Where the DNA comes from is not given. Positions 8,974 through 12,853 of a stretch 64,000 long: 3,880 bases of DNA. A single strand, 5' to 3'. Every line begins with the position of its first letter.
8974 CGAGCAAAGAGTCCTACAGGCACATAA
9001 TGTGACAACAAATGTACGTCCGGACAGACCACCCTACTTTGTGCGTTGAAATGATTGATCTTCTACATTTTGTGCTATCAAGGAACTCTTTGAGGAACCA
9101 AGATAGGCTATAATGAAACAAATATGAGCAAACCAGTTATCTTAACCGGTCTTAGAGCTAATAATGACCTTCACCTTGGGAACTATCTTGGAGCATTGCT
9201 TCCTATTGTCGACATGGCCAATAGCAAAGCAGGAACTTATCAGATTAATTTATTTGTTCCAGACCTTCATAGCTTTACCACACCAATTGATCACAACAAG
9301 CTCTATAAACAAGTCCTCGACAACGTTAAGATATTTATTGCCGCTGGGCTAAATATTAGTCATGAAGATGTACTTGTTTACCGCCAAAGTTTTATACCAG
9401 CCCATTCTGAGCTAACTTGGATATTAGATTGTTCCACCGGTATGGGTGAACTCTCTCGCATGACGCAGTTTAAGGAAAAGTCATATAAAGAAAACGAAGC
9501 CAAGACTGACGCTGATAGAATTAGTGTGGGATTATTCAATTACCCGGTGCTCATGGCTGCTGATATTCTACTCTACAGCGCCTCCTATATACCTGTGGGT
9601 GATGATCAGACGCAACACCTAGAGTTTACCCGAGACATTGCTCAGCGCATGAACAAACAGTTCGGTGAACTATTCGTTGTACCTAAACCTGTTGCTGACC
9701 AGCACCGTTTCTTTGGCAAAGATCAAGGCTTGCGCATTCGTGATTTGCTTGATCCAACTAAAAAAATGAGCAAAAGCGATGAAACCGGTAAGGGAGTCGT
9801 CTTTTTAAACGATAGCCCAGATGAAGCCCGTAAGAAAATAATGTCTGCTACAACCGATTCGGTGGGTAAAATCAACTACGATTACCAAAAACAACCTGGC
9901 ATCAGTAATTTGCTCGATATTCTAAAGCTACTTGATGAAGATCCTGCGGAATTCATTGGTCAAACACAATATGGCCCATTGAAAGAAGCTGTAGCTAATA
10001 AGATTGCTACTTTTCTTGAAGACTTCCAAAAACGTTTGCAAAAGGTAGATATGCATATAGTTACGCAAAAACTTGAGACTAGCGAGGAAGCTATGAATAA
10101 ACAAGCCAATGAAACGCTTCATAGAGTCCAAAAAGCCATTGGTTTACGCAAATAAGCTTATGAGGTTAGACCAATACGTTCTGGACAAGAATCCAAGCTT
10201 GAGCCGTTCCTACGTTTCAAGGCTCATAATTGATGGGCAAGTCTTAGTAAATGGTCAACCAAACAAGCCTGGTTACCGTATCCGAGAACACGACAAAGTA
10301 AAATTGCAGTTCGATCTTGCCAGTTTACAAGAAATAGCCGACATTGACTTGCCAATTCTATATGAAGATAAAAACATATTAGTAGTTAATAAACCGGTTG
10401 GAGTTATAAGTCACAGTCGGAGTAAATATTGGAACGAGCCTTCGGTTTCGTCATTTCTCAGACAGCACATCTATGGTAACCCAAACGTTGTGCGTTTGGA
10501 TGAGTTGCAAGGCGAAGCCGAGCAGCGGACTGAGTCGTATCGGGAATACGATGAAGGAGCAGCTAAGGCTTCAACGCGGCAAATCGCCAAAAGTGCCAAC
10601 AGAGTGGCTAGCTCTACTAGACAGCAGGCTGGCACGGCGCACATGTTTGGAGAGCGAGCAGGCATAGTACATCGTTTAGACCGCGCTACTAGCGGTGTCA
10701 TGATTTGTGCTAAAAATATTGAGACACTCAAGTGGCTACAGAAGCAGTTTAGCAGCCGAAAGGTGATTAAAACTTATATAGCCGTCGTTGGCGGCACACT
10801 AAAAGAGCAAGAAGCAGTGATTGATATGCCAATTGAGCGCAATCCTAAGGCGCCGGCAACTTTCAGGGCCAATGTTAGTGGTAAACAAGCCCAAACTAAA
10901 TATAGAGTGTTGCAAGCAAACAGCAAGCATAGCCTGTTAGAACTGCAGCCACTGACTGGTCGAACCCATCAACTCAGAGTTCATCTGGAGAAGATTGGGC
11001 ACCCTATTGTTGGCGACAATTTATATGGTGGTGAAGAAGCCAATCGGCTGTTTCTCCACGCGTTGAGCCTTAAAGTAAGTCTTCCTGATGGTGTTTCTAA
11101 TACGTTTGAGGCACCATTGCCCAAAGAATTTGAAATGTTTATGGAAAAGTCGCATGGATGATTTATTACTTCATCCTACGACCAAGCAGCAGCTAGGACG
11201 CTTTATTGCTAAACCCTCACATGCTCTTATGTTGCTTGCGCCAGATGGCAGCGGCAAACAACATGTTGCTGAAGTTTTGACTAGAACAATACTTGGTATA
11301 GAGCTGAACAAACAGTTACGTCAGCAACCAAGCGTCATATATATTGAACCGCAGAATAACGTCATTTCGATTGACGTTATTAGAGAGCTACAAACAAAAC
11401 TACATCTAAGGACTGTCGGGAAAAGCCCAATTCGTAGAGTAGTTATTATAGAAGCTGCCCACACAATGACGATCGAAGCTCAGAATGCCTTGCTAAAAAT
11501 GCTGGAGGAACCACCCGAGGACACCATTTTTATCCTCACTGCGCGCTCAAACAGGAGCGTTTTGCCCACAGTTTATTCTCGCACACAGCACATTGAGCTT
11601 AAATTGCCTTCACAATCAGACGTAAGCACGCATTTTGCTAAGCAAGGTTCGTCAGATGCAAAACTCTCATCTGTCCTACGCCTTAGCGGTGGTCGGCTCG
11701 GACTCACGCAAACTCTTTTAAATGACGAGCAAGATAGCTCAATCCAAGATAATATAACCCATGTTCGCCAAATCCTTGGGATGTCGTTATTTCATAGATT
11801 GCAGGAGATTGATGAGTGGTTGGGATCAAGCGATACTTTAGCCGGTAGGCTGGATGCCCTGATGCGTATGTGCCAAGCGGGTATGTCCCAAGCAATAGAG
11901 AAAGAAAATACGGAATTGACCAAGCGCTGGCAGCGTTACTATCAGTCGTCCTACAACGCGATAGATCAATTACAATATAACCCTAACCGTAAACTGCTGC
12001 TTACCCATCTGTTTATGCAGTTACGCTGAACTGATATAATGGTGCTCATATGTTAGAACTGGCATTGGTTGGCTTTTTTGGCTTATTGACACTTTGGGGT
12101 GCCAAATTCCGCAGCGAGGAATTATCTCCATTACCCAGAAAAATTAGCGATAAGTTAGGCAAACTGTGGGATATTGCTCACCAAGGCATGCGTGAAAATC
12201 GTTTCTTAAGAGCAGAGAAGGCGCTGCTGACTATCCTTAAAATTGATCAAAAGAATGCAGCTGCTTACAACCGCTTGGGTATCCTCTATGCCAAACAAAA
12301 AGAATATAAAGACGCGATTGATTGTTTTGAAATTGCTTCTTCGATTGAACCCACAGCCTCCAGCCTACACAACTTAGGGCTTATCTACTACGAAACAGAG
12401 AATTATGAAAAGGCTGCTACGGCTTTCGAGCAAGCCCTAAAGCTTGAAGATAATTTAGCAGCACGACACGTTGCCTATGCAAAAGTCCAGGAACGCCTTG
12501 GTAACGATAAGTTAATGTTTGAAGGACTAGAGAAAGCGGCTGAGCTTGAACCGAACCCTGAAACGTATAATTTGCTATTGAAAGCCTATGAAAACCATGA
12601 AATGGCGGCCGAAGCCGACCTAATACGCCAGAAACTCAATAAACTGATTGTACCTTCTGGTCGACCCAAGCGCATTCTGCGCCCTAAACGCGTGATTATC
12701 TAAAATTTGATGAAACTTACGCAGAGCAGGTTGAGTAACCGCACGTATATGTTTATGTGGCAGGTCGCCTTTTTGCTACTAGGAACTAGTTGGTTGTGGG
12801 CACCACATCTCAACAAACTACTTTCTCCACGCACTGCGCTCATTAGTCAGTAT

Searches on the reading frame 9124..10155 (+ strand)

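Call 49: search_protein_families(library=pfam, proteins=[window:9124-10155:+], max_evalue=0.00001)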
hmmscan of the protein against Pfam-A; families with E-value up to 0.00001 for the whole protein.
window:9124-10155:+ (343 aa): 1 family
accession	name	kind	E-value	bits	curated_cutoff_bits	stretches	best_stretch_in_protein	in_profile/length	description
PF00579.31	tRNA-synt_1b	-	2.5e-56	191.6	21.1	1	5-298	7-291/292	tRNA synthetases class I (W and Y)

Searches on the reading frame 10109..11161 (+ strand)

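Call 49: search_protein_families(library=pfam, proteins=[window:10109-11161:+], max_evalue=0.00001)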
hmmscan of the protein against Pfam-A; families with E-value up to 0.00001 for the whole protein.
window:10109-11161:+ (350 aa): 2 families
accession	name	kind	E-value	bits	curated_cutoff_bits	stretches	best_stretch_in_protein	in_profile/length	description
PF00849.27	PseudoU_synth_2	-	1.9e-32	113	26.8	1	89-294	1-151/152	RNA pseudouridylate synthase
PF01479.30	S4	-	1.5e-11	44.3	22.8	1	18-64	1-48/48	S4 domain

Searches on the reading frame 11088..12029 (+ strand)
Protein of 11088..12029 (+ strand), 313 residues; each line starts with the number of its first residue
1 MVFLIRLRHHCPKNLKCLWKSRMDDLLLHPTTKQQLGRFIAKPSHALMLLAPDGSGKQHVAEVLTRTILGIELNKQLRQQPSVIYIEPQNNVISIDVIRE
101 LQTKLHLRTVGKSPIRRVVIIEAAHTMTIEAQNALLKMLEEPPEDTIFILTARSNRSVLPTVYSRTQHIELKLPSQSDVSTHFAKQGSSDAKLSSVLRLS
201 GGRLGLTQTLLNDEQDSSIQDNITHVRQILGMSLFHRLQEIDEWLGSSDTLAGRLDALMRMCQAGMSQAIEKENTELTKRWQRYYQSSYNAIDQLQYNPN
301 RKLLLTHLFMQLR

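Call 49: search_protein_families(library=pfam, proteins=[window:11088-12029:+], max_evalue=0.00001)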
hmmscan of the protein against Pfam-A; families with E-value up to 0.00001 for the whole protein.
window:11088-12029:+ (313 aa): 1 family
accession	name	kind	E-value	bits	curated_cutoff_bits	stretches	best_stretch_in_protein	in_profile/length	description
PF13177.12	DNA_pol3_delta2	-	6.2e-29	101.5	27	1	42-172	17-158/161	DNA polymerase III, delta subunit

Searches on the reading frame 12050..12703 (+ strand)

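Call 49: search_protein_families(library=pfam, proteins=[window:12050-12703:+], max_evalue=0.00001)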
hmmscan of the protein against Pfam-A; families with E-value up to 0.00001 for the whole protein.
window:12050-12703:+ (217 aa): 15 families
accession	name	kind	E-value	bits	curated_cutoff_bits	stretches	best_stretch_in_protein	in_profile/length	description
PF07719.23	TPR_2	-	4e-16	58.2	27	2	104-135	2-33/34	Tetratricopeptide repeat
PF00515.34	TPR_1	-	1.4e-14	53.6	27.8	2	70-101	1-32/34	Tetratricopeptide repeat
PF13424.12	TPR_12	-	2.4e-12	47.3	30.1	1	102-166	2-67/77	Tetratricopeptide repeat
PF13181.12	TPR_8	-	1.1e-11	44.3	25.7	1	103-134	1-32/34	Tetratricopeptide repeat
PF13374.12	TPR_10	-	4.1e-11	43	27.5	1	102-131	1-30/42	Tetratricopeptide repeat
PF13414.12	TPR_11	-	2.4e-09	37.2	26.8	0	110-151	1-42/42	TPR repeat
PF13432.12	TPR_16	-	5.1e-09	36.9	32.7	0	48-94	9-55/65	Tetratricopeptide repeat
PF13176.12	TPR_7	-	5.5e-09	35.8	27.9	0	105-133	1-29/36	Tetratricopeptide repeat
PF23914.1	TPR_CcmH_CycH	-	1.2e-08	35.3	42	0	109-153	56-100/158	Cytochrome c-type biogenesis protein H TPR domain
PF13428.12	TPR_14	-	3.9e-08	33.7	23.5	0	107-145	5-43/44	Tetratricopeptide repeat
PF13371.12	TPR_9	-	1.2e-07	32.1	35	0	47-105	6-64/73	Tetratricopeptide repeat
PF25063.1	ARM_TT21_C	-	2.4e-06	28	35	0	43-100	102-159/209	Tetratricopeptide repeat protein 21 C-terminal ARM domain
PF13174.12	TPR_6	-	5.2e-06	27.2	26.3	0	106-131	3-28/33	Tetratricopeptide repeat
PF14559.12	TPR_19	-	6.6e-06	26.8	25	0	48-108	3-63/68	Tetratricopeptide repeat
PF13431.12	TPR_17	-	8.9e-06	26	24.4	0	59-90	2-33/34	Tetratricopeptide repeat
